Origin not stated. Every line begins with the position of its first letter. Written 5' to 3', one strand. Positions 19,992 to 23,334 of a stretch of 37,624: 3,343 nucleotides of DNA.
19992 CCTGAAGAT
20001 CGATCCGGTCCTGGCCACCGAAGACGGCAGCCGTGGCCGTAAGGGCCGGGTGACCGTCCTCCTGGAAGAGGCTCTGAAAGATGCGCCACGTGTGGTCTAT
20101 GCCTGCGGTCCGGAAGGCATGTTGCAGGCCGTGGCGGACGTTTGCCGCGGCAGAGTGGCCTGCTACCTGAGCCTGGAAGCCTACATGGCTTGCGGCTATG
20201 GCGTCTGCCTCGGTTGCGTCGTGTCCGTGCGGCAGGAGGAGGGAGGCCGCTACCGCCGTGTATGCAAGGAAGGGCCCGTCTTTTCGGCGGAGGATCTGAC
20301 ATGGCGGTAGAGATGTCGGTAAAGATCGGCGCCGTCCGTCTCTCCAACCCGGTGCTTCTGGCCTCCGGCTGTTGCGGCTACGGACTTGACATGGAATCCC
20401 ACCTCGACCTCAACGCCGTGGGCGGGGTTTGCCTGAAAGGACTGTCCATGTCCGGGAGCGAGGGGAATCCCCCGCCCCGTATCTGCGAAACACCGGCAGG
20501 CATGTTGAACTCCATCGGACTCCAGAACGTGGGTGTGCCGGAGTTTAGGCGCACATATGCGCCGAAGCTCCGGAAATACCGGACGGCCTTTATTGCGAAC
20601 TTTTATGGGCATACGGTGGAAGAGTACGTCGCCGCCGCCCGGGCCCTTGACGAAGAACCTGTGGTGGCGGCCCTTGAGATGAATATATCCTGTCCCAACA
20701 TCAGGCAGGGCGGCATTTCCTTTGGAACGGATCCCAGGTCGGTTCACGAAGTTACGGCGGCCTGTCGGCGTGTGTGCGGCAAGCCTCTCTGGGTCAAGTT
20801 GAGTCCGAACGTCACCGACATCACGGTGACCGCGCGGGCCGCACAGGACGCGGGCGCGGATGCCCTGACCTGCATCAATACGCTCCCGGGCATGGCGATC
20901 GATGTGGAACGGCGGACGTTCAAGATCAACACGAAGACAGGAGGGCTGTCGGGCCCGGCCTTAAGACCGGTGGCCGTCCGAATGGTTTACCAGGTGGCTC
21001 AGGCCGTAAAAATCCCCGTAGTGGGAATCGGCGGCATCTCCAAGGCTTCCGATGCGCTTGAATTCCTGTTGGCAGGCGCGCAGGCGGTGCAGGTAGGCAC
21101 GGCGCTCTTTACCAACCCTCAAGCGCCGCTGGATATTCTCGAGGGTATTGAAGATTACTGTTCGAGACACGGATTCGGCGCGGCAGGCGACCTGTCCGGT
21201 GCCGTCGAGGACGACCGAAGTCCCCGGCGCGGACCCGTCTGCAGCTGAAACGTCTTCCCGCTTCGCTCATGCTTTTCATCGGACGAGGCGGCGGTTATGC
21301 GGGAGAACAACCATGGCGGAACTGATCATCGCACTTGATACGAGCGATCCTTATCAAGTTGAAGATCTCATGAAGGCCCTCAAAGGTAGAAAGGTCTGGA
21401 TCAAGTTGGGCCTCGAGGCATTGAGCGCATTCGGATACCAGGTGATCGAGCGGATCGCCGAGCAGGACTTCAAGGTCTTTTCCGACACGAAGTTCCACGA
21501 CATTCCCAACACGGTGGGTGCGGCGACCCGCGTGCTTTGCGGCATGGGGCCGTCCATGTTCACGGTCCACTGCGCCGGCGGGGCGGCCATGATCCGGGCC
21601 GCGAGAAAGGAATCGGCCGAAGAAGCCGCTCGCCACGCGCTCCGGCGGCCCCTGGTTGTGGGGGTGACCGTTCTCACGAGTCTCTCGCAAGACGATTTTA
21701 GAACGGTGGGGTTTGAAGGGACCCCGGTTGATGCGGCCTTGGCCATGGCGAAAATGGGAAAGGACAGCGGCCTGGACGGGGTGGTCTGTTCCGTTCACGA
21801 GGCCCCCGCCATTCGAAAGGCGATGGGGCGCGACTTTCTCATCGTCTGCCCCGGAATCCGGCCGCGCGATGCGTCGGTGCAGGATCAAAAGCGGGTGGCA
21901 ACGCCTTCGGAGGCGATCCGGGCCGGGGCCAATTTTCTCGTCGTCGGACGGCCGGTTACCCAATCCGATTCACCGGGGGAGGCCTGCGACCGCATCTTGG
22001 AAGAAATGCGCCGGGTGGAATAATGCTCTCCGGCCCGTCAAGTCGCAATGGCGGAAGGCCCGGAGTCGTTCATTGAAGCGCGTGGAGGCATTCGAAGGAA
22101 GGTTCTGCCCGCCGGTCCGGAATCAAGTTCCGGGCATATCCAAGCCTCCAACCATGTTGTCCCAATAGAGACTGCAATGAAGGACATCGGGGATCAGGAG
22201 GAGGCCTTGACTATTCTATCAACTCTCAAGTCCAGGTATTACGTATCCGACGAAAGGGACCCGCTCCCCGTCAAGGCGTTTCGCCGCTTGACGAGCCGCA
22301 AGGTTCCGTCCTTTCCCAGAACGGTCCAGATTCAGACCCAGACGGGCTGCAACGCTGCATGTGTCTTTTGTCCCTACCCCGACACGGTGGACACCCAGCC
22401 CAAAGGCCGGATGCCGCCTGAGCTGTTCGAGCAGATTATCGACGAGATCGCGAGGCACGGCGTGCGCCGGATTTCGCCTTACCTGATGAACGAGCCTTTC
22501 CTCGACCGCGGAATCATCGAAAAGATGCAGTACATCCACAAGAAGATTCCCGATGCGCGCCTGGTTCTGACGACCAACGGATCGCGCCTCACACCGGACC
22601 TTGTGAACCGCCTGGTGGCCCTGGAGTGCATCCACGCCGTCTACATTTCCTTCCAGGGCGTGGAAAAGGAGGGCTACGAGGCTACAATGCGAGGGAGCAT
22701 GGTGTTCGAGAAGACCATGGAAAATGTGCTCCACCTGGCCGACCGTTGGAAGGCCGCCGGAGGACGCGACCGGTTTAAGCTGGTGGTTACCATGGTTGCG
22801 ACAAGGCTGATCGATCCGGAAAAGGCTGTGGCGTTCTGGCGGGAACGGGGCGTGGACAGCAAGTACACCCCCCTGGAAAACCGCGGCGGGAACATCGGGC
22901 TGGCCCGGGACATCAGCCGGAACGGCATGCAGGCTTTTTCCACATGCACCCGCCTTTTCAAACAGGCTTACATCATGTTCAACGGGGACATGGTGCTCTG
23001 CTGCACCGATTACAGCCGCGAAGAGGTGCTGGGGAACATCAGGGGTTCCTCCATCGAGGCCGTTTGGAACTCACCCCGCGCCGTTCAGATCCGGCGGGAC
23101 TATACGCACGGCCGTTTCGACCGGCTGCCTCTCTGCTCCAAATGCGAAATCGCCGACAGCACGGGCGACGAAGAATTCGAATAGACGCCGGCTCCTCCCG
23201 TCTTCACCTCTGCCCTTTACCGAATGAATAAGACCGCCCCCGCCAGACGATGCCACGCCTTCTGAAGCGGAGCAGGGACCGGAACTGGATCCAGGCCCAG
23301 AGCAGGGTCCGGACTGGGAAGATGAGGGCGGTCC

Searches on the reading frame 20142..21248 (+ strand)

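Call 14: search_protein_families(library=pfam, proteins=[window:20142-21248:+])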
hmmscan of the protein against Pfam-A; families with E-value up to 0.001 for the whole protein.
window:20142-21248:+ (368 aa): 5 families
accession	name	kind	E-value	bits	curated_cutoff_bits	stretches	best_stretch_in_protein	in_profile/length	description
PF01180.27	DHO_dh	-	7.5e-74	249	27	1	59-338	3-289/291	Dihydroorotate dehydrogenase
PF01207.24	Dus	-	2.2e-08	34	20.4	1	152-327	58-222/311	Dihydrouridine synthase (Dus)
PF03060.21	NMO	-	9.1e-08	32.3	28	1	266-323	167-226/331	Nitronate monooxygenase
PF00977.27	His_biosynth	-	1.2e-05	25.3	23.6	1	275-334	58-117/228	Histidine biosynthesis protein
PF00478.31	IMPDH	-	0.0004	19.9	25.6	1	277-333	194-250/345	IMP dehydrogenase / GMP reductase domain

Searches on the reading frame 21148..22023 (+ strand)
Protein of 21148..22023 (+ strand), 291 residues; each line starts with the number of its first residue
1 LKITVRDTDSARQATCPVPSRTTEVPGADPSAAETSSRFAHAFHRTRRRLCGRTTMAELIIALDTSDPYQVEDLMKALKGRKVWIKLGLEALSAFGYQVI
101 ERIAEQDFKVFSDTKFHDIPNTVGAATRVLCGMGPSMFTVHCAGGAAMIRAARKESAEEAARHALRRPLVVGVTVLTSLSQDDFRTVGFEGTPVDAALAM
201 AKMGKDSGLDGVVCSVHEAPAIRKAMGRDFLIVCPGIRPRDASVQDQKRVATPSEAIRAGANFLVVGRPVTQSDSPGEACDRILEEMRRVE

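Call 14: search_protein_families(library=pfam, proteins=[window:21148-22023:+])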
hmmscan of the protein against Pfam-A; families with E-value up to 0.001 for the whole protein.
window:21148-22023:+ (291 aa): 1 family
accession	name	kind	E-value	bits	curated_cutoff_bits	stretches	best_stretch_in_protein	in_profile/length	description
PF00215.30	OMPdecase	-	2.1e-49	168.9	27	1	58-283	2-221/221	Orotidine 5'-phosphate decarboxylase / HUMPS family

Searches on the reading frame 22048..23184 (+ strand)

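Call 14: search_protein_families(library=pfam, proteins=[window:22048-23184:+])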
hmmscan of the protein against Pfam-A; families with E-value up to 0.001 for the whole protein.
window:22048-23184:+ (378 aa): 2 families
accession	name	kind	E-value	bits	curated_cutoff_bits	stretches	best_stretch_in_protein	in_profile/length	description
PF04055.27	Radical_SAM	-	8.9e-19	68.7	29.5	1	96-233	2-139/166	Radical SAM superfamily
PF13186.11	SPASM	-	2.6e-14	53.7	21.5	1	300-367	1-67/67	Iron-sulfur cluster-binding domain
